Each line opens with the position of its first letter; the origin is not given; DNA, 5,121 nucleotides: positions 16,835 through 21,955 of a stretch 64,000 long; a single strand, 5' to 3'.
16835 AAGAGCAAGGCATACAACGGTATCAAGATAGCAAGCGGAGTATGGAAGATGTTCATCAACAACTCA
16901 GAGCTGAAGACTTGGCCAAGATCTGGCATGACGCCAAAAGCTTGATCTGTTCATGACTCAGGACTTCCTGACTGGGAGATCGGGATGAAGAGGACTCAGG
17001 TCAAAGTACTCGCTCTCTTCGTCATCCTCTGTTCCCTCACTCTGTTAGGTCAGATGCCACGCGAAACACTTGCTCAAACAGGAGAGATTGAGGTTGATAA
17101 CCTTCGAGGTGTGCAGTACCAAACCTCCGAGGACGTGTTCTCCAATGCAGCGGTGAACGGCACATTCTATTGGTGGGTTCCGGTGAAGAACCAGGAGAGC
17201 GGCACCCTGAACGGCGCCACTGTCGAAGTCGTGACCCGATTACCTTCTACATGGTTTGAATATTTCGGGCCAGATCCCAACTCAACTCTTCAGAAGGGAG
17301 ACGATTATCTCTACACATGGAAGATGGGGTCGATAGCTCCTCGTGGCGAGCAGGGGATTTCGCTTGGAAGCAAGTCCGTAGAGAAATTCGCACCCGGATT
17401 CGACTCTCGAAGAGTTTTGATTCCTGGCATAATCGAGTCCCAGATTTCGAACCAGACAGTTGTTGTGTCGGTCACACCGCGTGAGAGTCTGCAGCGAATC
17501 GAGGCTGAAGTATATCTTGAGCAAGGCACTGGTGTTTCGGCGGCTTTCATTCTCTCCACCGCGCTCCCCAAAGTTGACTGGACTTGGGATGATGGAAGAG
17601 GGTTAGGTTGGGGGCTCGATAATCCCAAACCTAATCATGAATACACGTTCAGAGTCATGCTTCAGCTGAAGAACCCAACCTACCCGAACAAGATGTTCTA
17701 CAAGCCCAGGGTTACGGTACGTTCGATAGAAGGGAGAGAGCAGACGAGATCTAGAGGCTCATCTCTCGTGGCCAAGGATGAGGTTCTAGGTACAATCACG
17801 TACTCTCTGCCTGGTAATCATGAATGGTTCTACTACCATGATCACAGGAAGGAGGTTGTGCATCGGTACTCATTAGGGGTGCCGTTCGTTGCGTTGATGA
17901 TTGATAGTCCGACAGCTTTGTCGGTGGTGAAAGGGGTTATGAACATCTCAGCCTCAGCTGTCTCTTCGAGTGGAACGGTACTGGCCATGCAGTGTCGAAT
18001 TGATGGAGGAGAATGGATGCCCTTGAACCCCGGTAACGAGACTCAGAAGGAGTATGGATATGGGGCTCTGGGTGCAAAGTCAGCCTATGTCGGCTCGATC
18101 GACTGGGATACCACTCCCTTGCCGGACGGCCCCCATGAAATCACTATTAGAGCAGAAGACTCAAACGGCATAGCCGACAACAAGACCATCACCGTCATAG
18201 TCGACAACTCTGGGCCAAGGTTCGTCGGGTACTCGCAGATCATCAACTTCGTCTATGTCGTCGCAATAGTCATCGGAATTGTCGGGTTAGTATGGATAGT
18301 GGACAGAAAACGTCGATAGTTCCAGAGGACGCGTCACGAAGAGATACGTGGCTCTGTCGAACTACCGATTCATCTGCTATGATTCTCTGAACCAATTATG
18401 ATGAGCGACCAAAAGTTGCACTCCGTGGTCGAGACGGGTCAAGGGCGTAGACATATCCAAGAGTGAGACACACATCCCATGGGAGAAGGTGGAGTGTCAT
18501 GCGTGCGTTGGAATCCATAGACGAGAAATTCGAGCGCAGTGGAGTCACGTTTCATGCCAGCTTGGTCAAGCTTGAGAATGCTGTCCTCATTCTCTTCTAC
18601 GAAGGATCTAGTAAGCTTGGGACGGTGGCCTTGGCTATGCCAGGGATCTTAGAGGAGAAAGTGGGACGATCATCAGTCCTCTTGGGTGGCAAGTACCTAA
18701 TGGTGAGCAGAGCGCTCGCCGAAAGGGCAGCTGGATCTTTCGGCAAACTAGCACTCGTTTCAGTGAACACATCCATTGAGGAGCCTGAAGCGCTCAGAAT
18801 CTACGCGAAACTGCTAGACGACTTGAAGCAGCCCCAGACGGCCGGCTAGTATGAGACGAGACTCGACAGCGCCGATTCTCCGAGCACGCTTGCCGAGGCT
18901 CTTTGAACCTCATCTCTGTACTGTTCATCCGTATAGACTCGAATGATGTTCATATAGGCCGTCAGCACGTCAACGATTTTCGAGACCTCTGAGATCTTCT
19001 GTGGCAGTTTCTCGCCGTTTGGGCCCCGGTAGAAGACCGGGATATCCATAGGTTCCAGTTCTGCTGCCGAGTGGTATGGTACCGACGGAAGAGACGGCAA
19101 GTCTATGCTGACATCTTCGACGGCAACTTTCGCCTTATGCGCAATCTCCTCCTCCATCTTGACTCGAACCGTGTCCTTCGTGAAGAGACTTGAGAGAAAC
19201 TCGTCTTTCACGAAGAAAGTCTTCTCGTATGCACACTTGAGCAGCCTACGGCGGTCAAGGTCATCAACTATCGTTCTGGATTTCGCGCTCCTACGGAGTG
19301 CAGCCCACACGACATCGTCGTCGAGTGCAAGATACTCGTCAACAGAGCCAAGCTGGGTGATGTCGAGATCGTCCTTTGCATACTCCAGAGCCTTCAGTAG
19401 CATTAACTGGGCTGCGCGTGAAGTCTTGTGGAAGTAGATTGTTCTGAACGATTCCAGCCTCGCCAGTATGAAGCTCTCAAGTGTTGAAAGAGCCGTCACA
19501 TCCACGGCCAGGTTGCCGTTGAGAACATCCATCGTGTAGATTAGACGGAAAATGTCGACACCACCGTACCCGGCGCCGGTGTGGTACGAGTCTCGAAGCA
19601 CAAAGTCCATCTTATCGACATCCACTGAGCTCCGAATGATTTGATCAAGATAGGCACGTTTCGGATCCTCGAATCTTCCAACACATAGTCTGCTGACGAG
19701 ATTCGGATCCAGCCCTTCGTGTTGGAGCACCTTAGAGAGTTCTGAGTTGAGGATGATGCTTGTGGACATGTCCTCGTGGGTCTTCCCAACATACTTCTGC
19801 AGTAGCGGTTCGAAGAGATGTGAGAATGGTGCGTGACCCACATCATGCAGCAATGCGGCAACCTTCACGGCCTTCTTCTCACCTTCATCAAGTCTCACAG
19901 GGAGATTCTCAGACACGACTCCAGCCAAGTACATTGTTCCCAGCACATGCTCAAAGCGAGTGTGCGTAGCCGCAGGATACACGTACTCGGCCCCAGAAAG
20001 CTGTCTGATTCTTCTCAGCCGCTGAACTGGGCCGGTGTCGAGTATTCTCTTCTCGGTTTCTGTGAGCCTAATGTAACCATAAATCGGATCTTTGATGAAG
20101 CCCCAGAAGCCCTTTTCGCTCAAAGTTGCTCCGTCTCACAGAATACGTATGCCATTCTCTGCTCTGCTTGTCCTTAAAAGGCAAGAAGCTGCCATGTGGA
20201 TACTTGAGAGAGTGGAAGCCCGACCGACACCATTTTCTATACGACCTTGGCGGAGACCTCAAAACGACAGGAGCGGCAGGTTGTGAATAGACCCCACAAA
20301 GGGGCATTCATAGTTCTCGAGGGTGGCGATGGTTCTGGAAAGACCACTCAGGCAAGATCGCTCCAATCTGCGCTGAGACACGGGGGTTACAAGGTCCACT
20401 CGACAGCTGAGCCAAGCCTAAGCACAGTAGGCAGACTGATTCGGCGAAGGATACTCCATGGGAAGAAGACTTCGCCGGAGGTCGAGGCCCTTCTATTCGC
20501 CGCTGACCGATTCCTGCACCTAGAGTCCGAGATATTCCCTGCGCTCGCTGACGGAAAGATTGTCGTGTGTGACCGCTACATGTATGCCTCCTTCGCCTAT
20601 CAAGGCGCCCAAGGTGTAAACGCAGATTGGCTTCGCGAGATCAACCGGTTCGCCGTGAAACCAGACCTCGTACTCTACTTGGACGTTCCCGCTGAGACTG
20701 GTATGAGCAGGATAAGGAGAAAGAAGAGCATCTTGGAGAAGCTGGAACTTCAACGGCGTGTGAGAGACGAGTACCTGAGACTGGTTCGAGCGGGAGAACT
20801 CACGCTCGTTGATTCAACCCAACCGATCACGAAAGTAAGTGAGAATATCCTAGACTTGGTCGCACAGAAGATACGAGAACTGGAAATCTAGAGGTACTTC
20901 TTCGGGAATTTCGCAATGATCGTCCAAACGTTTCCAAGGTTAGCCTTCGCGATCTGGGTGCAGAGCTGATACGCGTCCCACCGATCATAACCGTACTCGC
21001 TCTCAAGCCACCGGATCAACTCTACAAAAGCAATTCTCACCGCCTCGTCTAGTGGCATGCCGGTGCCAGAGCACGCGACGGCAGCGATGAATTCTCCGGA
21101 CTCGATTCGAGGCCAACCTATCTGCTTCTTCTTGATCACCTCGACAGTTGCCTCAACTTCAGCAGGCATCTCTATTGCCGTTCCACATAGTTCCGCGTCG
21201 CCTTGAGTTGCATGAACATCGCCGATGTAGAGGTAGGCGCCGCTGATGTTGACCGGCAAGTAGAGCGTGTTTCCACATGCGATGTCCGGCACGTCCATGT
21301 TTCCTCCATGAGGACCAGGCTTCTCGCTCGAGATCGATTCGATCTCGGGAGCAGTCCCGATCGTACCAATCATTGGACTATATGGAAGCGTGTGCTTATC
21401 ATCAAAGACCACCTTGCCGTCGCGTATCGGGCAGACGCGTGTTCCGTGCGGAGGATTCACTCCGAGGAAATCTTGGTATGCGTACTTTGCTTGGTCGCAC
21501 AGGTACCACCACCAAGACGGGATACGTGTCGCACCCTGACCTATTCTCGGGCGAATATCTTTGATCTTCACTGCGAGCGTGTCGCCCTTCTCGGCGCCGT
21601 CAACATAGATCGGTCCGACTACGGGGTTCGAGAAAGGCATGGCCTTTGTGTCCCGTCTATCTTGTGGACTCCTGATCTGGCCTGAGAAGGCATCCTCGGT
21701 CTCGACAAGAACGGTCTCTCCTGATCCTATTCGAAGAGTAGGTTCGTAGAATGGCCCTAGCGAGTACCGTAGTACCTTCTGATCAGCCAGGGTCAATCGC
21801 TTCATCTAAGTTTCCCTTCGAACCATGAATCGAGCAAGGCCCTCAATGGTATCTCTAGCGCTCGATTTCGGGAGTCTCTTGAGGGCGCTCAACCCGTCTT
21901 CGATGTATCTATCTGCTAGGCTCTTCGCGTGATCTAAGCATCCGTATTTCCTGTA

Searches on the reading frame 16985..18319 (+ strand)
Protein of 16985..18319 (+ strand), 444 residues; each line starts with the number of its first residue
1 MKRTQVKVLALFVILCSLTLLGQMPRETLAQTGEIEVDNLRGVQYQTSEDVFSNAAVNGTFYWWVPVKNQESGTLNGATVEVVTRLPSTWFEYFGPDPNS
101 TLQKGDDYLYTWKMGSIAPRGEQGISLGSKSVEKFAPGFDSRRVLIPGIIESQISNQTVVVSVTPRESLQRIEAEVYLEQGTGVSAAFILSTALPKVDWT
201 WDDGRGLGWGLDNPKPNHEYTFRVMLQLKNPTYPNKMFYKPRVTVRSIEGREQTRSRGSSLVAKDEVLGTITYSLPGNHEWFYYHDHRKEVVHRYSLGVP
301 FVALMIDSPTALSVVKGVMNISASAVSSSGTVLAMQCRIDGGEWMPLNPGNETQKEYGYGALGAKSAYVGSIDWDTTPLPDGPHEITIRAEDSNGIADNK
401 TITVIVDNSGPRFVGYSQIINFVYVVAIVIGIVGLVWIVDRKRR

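Call 3: search_protein_families(library=pfam, proteins=[window:16985-18319:+], max_evalue=0.01)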
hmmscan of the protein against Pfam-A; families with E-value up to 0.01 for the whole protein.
window:16985-18319:+ (444 aa): 2 families
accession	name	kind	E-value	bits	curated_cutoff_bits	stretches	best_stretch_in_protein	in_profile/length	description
PF17957.7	Big_7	-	2.6e-05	25.2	24.1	1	306-388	5-70/70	Bacterial Ig domain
PF00801.26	PKD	-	0.0013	19.1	23.5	0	185-221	16-54/80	PKD domain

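Call 4: search_protein_families(library=ncbifam, proteins=[window:16985-18319:+], max_evalue=0.01)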
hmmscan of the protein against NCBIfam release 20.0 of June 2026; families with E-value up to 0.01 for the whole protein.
window:16985-18319:+ (444 aa): 0 families

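Call 52: search_protein_families(library=padloc, proteins=[window:16985-18319:+], max_evalue=0.001)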
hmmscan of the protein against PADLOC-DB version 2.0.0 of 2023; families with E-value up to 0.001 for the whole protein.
window:16985-18319:+ (444 aa): 0 families

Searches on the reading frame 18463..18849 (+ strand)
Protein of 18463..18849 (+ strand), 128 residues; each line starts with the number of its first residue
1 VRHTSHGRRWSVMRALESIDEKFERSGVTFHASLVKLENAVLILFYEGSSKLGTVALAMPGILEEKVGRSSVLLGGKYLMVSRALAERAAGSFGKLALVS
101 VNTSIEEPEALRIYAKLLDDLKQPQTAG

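Call 3: search_protein_families(library=pfam, proteins=[window:18463-18849:+], max_evalue=0.01)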
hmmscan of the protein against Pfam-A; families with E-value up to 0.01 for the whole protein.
window:18463-18849:+ (128 aa): 1 family
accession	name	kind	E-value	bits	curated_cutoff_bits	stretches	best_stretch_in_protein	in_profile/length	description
PF16093.10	PAC4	-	0.00064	20.1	31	1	29-102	1-76/77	Proteasome assembly chaperone 4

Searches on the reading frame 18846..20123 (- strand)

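Call 3: search_protein_families(library=pfam, proteins=[window:18846-20123:-], max_evalue=0.01)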
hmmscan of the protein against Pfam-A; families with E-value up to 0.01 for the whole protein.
window:18846-20123:- (425 aa): 2 families
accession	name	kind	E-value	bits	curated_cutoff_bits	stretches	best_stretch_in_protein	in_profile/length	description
PF19276.4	HD_assoc_2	-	1.2e-24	87.5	23.1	1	189-415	1-212/222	HD associated region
PF01966.28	HD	-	1.2e-10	42.1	22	1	56-173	1-111/116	HD domain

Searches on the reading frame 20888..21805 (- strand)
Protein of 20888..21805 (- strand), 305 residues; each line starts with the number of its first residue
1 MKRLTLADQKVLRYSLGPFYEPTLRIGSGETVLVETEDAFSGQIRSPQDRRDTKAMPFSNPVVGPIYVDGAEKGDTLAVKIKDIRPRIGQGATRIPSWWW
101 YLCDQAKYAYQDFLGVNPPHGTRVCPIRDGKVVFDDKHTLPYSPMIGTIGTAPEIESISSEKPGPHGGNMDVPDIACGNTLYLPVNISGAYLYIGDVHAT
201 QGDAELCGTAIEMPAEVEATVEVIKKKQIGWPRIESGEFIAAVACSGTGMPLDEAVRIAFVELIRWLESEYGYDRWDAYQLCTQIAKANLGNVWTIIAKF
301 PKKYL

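Call 20: search_protein_families(library=pfam, proteins=[window:20888-21805:-], max_evalue=0.00001)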
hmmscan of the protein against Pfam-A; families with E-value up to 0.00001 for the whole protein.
window:20888-21805:- (305 aa): 1 family
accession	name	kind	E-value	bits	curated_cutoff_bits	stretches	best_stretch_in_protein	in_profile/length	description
PF03069.20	FmdA_AmdA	-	2.1e-34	119.5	27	2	164-284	207-344/373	Acetamidase/Formamidase family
